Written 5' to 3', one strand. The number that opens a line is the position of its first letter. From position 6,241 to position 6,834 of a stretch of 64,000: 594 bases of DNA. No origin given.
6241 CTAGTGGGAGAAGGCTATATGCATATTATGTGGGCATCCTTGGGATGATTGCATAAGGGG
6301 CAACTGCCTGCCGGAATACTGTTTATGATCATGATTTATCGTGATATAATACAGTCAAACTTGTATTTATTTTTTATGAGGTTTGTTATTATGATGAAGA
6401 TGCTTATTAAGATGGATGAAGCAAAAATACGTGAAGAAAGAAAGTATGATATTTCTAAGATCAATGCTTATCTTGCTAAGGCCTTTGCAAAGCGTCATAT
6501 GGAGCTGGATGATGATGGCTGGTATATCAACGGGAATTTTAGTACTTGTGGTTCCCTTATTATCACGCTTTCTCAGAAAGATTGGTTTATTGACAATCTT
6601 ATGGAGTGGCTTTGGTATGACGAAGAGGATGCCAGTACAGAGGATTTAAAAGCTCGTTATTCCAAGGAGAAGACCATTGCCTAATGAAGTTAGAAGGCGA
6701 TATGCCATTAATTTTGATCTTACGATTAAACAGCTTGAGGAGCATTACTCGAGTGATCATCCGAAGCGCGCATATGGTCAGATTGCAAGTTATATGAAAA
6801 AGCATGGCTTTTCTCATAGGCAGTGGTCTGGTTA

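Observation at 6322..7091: VapD (Cas2-fold) gene translationally coupled to an unknown 97-aa ORF, forming a self-contained promoter-to-terminator module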

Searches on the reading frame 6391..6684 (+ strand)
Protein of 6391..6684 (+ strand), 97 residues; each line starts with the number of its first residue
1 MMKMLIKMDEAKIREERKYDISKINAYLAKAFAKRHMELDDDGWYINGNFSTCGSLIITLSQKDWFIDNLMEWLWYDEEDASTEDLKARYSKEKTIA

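Call 3: search_protein_families(library=pfam, proteins=[window:6391-6684:+], max_evalue=1)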
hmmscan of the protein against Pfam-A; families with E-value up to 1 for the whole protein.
window:6391-6684:+ (97 aa): 1 family
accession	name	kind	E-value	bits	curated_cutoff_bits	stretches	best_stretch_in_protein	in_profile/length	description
PF20358.3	DUF6653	-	0.043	13.9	27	1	52-89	130-166/170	Family of unknown function (DUF6653)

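Call 7: search_solved_structures(query=window:6391-6684:+, max_evalue=10, show_alignments=2)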
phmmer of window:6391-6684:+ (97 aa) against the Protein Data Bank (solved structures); distinct sequences matched with E-value up to 10: 9.
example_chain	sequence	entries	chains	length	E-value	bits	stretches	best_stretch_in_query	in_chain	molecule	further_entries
9kan_B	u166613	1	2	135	9.5e-05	25.5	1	6-88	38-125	VapW antitoxin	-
1xv5_A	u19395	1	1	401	0.18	15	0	51-73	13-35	DNA alpha-glucosyltransferase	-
1y8z_A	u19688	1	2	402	0.18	15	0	51-73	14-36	DNA alpha-glucosyltransferase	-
1y6f_A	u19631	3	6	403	0.18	15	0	51-73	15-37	DNA alpha-glucosyltransferase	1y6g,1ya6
2ix8_A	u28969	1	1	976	0.38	14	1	35-75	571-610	ELONGATION FACTOR 3A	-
8yld_v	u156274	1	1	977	0.38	14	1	35-75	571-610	Elongation factor 3A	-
2iw3_A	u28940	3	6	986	0.38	13.9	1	35-75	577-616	ELONGATION FACTOR 3A | ELONGATION FACTOR 3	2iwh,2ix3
8ylr_v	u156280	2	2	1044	0.38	13.9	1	35-75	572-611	Elongation factor 3A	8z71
7b7d_EF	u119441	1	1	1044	0.39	13.9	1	35-75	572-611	Elongation factor 3A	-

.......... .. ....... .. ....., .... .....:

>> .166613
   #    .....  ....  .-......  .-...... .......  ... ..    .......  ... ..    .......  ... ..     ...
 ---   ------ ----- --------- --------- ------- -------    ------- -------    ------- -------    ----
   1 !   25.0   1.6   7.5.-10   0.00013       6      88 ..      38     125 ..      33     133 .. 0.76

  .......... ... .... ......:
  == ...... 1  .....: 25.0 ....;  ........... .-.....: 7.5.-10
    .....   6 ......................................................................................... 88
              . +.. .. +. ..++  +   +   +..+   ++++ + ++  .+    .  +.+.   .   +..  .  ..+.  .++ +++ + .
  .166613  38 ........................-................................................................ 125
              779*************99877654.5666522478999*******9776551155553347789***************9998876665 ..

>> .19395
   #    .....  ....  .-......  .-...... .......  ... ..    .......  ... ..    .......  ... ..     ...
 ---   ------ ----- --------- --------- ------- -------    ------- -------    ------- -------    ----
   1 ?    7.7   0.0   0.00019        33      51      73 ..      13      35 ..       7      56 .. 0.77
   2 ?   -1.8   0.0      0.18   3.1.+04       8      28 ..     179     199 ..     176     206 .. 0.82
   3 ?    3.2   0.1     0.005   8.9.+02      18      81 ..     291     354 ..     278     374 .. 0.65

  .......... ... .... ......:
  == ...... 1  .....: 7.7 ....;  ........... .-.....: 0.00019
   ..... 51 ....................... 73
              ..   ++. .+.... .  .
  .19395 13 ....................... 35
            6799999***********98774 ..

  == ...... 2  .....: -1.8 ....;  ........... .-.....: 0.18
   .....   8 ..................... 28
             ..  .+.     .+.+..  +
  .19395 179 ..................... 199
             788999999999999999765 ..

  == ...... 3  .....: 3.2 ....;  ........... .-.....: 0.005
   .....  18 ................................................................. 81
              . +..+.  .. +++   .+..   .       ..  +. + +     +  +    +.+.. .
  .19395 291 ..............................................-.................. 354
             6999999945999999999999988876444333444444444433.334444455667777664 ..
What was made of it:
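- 6391..6684 (+): vapW: 97-aa antitoxin, a catalytically inactive VapD paralogue. PDB 9kan_B 'VapW antitoxin', E 9.5e-5 (call 7).
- On VapW antitoxin family: Single sequence E 9.5e-5 (call 7).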

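Call 8: search_protein_families(library=ncbifam, proteins=[window:6391-6684:+], max_evalue=1)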
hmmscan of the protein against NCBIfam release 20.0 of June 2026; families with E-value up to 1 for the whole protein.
window:6391-6684:+ (97 aa): 0 families

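Call 9: search_protein_families(library=padloc, proteins=[window:6391-6684:+], max_evalue=1)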
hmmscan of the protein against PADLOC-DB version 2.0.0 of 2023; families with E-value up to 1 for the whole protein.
window:6391-6684:+ (97 aa): 0 families

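Call 15: find_homologous_proteins(query=window:6391-6681:+, max_evalue=0.001)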
Query window:6391-6681:+ (97 aa): 20 proteins with E <= 0.001 among 21 candidates.
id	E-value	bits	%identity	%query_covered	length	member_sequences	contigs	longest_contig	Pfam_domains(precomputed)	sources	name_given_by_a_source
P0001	2.3e-58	212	100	100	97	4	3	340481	-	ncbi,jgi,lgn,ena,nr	ncbi:MAG: hypothetical protein E7300_03095 [Lachnospiraceae bacterium]|nr:hypothetical protein [Lach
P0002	2.7e-42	160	75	100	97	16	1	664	-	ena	-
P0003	3.5e-39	150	72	96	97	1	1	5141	-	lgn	-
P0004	1.7e-38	148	72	100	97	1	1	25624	-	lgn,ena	-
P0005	2.7e-38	147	70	100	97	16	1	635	-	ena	-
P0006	2.8e-38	147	71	99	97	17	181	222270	-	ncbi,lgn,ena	-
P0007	3.6e-38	147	71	96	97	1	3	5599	-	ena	-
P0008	6.6e-38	146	69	100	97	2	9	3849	-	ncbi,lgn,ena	-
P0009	1.4e-37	145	73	95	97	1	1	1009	-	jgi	jgi:hypothetical protein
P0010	3.6e-37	144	69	100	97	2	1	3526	-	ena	-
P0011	6.6e-37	143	70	95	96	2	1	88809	-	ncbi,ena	-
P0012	3.6e-36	141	64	100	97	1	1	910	-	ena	-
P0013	3.6e-36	141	67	96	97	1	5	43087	-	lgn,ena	-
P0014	7.6e-36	140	64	100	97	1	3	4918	-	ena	-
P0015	1.7e-35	138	66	96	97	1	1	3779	-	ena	-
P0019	6.1e-32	127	60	96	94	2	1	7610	-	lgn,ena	-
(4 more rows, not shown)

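Call 18: find_encoding_contigs(protein=P0001, flank=6000, max_places=4)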
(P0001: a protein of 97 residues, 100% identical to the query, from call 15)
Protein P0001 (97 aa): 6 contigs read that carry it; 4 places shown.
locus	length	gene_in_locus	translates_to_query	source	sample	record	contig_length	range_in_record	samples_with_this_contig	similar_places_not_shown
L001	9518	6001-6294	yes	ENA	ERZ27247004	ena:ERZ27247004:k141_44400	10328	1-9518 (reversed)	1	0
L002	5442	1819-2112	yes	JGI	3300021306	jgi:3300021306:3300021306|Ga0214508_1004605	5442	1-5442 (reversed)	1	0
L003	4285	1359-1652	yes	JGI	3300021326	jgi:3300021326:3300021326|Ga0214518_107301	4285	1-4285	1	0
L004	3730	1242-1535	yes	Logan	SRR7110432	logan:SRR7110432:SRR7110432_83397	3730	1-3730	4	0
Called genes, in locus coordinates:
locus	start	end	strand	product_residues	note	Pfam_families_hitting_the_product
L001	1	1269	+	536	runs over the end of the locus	PF00512:HisKA, PF00072:Response_reg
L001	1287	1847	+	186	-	PF00924:MS_channel_2nd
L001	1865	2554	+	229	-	PF09929:DUF2161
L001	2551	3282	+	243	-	PF04445:SAM_MT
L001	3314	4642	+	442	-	PF05525:Branch_AA_trans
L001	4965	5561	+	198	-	-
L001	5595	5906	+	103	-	PF01381:HTH_3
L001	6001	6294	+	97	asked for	-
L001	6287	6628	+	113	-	-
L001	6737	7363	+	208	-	PF00239:Resolvase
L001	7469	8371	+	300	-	PF12773:DZR (weak), PF13240:Zn_Ribbon_1, PF13248:Zn_ribbon_3 (faint)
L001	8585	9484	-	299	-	PF02872:5_nucleotid_C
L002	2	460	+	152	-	?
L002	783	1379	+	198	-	-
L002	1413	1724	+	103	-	PF01381:HTH_3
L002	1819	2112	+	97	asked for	-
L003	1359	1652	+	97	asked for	-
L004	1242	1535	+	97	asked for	-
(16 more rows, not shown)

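Call 19: find_encoding_contigs(protein=P0006, flank=5000, max_places=6)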
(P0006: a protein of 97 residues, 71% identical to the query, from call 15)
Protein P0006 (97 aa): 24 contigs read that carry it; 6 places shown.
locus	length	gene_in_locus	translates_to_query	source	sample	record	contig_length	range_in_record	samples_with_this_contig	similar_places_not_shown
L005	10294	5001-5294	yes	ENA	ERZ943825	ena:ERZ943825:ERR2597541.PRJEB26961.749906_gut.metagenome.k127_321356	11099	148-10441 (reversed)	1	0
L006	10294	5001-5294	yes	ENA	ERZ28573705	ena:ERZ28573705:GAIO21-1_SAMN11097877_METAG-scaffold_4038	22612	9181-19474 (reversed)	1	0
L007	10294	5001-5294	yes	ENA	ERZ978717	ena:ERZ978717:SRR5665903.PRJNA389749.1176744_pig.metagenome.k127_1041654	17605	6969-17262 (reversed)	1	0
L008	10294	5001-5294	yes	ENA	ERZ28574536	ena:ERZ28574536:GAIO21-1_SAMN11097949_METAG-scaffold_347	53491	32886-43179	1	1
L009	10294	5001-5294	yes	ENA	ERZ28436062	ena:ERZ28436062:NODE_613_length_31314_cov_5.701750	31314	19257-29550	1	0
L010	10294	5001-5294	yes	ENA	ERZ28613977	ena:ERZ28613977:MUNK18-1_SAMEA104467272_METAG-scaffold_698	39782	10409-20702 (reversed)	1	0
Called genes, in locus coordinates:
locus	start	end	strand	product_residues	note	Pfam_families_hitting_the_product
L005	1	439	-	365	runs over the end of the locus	?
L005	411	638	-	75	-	-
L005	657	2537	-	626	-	PF00012:HSP70, PF06723:MreB_Mbl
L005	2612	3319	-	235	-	PF01025:GrpE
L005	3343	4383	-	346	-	PF01628:HrcA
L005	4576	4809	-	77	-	-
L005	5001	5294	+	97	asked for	-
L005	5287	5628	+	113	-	-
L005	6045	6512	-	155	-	PF20069:DUF6465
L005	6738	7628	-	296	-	PF02673:BacA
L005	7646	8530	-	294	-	PF01734:Patatin, PF19890:DUF6363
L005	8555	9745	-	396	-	PF00155:Aminotran_1_2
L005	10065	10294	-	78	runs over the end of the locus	PF20076:DUF6472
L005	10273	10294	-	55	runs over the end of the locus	?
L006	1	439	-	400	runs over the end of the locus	-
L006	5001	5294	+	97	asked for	-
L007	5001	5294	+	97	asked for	-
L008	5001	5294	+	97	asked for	-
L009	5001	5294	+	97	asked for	-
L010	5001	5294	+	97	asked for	-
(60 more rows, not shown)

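Call 20: find_encoding_contigs(protein=P0011, flank=5000, max_places=3)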
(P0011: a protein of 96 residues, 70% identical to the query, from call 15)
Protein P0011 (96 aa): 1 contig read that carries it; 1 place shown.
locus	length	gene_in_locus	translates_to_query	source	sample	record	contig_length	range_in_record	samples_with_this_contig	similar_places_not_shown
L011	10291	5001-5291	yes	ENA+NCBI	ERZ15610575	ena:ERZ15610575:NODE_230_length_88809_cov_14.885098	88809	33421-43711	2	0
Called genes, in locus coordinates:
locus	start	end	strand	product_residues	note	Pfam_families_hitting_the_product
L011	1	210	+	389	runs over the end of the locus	PF20551:DUF6765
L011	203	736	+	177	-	PF03729:DUF308 (faint)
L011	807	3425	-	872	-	PF00009:GTP_EFTU, PF14492:EFG_III, PF03764:EFG_IV, PF00679:EFG_C, PF05991:NYN_YacP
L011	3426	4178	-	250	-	PF17774:YlmH_RBD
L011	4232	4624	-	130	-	-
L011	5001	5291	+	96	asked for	-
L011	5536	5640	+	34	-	-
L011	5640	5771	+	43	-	-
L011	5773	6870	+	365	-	PF18948:DUF5692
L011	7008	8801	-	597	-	PF08439:Peptidase_M3_N, PF01432:Peptidase_M3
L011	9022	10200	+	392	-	PF01411:tRNA-synt_2c, PF07973:tRNA_SAD (weak), PF02272:DHHA1 (weak)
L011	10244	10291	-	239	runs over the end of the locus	PF01479:S4, PF00849:PseudoU_synth_2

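Call 21: find_encoding_contigs(protein=P0004, flank=4000, max_places=2)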
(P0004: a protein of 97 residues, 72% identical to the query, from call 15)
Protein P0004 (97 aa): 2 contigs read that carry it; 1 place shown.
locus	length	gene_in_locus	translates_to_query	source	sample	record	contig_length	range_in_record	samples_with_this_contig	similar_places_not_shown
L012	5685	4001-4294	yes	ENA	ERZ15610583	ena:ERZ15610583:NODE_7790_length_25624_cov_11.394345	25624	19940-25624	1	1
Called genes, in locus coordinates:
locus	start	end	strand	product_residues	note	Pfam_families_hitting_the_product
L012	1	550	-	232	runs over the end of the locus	PF00005:ABC_tran, PF13304:AAA_21 (faint)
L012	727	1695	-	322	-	PF01936:NYN, PF12872:OST-HTH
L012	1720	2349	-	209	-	PF00881:Nitroreductase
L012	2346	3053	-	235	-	PF00520:Ion_trans, PF07885:Ion_trans_2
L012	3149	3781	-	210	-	PF28027:TipC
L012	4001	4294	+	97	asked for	-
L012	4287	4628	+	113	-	-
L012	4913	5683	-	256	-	?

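Call 22: find_encoding_contigs(protein=P0013, flank=4000, max_places=3)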
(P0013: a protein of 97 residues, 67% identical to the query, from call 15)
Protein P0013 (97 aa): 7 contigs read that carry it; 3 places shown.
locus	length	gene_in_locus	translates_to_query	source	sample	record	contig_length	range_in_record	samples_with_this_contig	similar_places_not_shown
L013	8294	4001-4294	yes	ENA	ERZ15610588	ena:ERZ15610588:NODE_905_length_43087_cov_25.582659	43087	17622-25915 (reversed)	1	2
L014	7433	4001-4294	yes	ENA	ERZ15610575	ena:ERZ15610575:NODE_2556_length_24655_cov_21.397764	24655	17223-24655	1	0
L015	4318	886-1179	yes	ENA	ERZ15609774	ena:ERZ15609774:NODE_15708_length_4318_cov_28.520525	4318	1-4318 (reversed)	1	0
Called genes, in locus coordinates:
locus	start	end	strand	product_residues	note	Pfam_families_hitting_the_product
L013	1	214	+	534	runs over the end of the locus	PF08401:ArdcN, PF06114:Peptidase_M78 (weak)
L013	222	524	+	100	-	-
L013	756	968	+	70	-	-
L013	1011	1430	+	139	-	-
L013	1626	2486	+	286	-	-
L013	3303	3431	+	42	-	-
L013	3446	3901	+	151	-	PF04002:RadC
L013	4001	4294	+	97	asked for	-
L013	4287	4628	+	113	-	-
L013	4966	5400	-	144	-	-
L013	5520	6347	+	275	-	PF18941:DUF5688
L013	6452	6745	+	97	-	-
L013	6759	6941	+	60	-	-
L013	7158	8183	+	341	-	PF12784:PDDEXK_2 (weak)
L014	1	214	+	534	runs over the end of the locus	PF08401:ArdcN, PF06114:Peptidase_M78 (weak)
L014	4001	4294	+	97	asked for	-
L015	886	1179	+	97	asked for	-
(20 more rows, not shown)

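Call 23: find_encoding_contigs(protein=P0019, flank=4000, max_places=2)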
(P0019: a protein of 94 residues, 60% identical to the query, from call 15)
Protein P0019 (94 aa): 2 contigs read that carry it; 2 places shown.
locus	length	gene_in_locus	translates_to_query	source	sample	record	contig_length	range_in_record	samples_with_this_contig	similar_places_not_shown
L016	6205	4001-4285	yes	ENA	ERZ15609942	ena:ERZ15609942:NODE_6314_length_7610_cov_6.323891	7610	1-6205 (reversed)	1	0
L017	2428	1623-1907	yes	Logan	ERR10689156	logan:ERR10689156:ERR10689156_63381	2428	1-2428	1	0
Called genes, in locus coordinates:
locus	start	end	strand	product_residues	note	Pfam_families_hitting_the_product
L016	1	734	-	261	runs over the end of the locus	-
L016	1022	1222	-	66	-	PF00313:CSD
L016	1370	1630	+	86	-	-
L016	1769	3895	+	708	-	PF01751:Toprim, PF01131:Topoisom_bac, PF13342:Toprim_Crpt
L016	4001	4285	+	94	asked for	-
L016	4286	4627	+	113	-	-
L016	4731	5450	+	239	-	PF13255:DUF4046 (weak)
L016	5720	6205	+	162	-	?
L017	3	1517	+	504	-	?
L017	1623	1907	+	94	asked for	-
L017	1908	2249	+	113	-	-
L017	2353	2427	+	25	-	?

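Call 24: find_encoding_contigs(protein=P0008, flank=4000, max_places=3)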
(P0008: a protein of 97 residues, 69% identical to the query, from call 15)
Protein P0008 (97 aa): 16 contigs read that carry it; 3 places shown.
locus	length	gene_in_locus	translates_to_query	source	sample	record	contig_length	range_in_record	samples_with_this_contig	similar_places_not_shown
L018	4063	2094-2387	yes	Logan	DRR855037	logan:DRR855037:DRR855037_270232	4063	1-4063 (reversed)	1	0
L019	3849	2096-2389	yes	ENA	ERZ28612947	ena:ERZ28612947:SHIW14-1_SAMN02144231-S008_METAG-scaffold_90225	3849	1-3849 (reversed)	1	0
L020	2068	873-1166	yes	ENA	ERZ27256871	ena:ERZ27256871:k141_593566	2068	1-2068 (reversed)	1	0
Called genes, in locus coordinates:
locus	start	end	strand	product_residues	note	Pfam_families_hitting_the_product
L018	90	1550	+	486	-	PF13347:MFS_2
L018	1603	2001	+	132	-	-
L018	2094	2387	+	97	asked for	-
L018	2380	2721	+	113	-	-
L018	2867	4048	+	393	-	PF00266:Aminotran_5, PF01041:DegT_DnrJ_EryC1, PF01212:Beta_elim_lyase (weak)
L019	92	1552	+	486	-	PF13347:MFS_2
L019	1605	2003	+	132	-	-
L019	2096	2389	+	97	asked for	-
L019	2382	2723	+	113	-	-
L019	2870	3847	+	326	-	?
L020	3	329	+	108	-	?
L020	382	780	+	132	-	-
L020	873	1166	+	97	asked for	-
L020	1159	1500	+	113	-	-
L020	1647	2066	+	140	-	?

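Call 36: search_protein_representatives(alignment_id=A1)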
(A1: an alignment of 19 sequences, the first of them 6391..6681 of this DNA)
Query: 19 sequences, 97 profile positions. Proteins with E-value up to 0.001 (for the whole library): 282; up to 1e-10: 56; up to 1e-30: 3. The best 150 are listed.
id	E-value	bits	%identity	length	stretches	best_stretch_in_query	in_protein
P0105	3.4e-37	142.3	-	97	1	1-95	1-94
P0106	3.7e-35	135.8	-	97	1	1-95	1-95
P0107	3.3e-32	126.4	-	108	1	15-95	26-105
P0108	1.7e-27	111.3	-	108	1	1-94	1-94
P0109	7.5e-27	109.2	-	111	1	1-94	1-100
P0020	8.7e-26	105.8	-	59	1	37-94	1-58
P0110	1.0e-25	105.6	-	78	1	1-76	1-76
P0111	5.5e-25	103.2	-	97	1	25-94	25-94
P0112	4.1e-20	87.6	-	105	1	3-86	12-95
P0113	4.4e-20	87.5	-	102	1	1-83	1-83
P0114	4.5e-20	87.5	-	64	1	1-63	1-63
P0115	9.3e-19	83.3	-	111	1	3-94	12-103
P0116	1.4e-18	82.7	-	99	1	1-89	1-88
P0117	3.9e-18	81.3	-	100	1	1-81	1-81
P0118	3.7e-17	78.1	-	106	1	1-94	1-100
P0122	4.7e-16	74.6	-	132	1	1-90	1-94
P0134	6.7e-13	64.5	-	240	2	2-84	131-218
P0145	1.4e-11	60.3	-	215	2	1-81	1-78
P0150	2.0e-11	59.7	-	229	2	1-85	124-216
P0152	2.9e-11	59.2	-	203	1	1-93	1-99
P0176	5.2e-10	55.2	-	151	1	2-88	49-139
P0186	1.3e-09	53.9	-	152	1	2-88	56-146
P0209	7.6e-09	51.5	-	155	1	5-85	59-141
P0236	1.2e-07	47.6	-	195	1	3-92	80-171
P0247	2.9e-07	46.4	-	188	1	23-92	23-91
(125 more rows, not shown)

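Call 38: predict_structure(alignment_id=A1)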
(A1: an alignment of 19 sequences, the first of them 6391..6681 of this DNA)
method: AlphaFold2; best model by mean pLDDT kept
length: 97 residues; sequences in the alignment: 19
mean_pLDDT: 89.6   pTM: 0.76
mean pLDDT of the five models: 89.6, 87.2, 86.8, 86.5, 86.1
residues with pLDDT >= 90: 78; 70-90: 13; 50-70: 4; < 50: 2
segments of 3 or more residues with pLDDT < 50: none
pLDDT, mean of each block of 10 residues (from residue 1): 93 92 93 94 92 90 91 93 92 55
secondary structure, 60 per line:
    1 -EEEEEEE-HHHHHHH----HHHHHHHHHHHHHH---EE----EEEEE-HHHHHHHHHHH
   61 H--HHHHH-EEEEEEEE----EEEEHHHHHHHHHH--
elements in order: E2-8 H10-16 H21-34 E44-48 H50-61 H64-68 E70-77 E82-85 H86-95
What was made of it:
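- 6391..6684 (+): AF2 pLDDT 89.6 (call 38).
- On VapW antitoxin family: AF2 pLDDT 89.6, pTM 0.76 (call 38).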

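Call 39: search_protein_families(library=ncbifam, proteins=[P0134, P0145, P0150, P0152, P0236, P0247, P0176, P0186, P0209, P0122], max_evalue=0.01)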
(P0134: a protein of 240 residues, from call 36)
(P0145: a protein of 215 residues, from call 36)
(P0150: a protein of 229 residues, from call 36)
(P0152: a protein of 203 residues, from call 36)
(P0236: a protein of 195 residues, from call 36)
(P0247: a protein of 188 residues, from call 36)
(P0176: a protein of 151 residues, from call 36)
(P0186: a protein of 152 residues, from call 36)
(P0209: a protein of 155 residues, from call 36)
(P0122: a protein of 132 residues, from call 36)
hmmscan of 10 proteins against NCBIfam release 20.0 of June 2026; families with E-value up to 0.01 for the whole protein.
P0134 (240 aa): 0 families

P0145 (215 aa): 0 families

P0150 (229 aa): 0 families

P0152 (203 aa): 1 family
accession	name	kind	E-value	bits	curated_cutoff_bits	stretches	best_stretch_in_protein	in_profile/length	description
NF041506.1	VapD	equivalog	1.2e-10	41.6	100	1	113-197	4-87/91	VapD family protein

P0236 (195 aa): 0 families

P0247 (188 aa): 0 families

P0176 (151 aa): 0 families

P0186 (152 aa): 0 families

P0209 (155 aa): 0 families

P0122 (132 aa): 0 families
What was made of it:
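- On VapW antitoxin family: A natural VapW-VapD fusion (P0152, call 39) supports physical association in the family.
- A natural VapW-VapD fusion exists (P0152, call 39).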
